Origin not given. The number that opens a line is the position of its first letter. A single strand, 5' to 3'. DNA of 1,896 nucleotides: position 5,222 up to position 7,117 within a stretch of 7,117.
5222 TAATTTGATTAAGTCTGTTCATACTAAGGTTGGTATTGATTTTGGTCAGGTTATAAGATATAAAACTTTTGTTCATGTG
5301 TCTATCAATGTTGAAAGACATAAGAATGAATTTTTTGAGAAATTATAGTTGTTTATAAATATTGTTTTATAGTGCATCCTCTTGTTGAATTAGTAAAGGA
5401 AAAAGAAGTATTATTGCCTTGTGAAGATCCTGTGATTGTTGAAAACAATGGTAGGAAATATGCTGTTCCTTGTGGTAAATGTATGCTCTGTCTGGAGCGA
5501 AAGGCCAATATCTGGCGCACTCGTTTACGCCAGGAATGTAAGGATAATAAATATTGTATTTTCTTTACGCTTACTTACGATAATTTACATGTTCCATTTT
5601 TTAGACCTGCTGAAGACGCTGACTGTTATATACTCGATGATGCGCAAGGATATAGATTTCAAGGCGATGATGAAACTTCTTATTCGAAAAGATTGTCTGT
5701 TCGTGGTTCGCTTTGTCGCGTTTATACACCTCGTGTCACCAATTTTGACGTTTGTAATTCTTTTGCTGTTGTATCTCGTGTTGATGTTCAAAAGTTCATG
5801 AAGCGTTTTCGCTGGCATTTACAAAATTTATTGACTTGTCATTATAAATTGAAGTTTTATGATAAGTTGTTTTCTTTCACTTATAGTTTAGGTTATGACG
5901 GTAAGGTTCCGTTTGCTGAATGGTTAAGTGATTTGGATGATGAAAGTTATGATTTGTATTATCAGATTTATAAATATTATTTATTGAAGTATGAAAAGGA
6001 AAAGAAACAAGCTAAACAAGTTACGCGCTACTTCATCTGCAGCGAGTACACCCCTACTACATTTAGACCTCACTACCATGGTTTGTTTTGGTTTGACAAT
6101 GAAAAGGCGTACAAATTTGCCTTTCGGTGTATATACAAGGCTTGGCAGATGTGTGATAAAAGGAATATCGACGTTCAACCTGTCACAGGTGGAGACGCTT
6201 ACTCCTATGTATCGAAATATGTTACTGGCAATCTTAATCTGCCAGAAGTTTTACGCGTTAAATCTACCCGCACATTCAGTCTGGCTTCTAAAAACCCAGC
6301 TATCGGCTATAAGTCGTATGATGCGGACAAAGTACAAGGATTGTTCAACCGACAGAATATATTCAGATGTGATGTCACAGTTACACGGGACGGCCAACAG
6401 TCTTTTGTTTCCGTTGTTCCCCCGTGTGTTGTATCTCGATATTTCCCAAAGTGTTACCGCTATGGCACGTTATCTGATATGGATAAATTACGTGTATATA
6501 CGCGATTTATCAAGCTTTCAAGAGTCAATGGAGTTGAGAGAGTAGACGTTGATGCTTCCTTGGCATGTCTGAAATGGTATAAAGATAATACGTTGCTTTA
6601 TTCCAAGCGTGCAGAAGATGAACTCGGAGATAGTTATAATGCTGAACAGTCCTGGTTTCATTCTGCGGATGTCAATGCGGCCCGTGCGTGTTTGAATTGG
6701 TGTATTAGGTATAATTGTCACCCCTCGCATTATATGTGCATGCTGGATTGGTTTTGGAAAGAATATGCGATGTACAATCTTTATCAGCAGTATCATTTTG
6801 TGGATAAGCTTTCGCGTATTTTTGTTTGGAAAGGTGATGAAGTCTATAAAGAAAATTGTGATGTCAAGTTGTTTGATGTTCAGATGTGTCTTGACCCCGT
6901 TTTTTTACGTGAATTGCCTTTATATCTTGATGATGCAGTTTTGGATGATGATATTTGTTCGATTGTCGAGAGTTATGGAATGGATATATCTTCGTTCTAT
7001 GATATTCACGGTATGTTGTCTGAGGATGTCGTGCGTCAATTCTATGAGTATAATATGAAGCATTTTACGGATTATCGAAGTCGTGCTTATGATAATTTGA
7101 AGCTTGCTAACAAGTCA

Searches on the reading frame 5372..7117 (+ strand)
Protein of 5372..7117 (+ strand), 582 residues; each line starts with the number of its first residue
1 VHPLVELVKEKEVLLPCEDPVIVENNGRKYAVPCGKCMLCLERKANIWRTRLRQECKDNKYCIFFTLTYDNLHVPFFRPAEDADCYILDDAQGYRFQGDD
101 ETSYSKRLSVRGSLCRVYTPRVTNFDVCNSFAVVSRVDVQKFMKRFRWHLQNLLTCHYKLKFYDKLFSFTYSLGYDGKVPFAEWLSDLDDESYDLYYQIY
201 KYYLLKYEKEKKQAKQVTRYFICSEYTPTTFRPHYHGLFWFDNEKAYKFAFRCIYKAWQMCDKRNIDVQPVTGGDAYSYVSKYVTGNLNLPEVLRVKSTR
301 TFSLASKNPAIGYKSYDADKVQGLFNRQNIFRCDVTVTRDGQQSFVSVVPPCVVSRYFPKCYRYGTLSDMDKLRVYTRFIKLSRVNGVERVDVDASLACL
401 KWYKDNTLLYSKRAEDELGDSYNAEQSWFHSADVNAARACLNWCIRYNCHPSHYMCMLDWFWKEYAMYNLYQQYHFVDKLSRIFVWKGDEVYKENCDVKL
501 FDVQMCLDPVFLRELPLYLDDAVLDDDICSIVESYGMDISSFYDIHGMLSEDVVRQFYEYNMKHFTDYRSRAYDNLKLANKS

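Call 54: find_related_loci(query=window:5372-7117:+, collection=viral_contigs, flank=7000)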
Query window:5372-7117:+ (582 aa) in viral_contigs; peptide patterns used: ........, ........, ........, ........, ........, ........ (x = any residue, [..] = any of these).
6 stretches matched a pattern; 1 encode a relative of the query (tblastn E <= 1e-3); 1 distinct loci.
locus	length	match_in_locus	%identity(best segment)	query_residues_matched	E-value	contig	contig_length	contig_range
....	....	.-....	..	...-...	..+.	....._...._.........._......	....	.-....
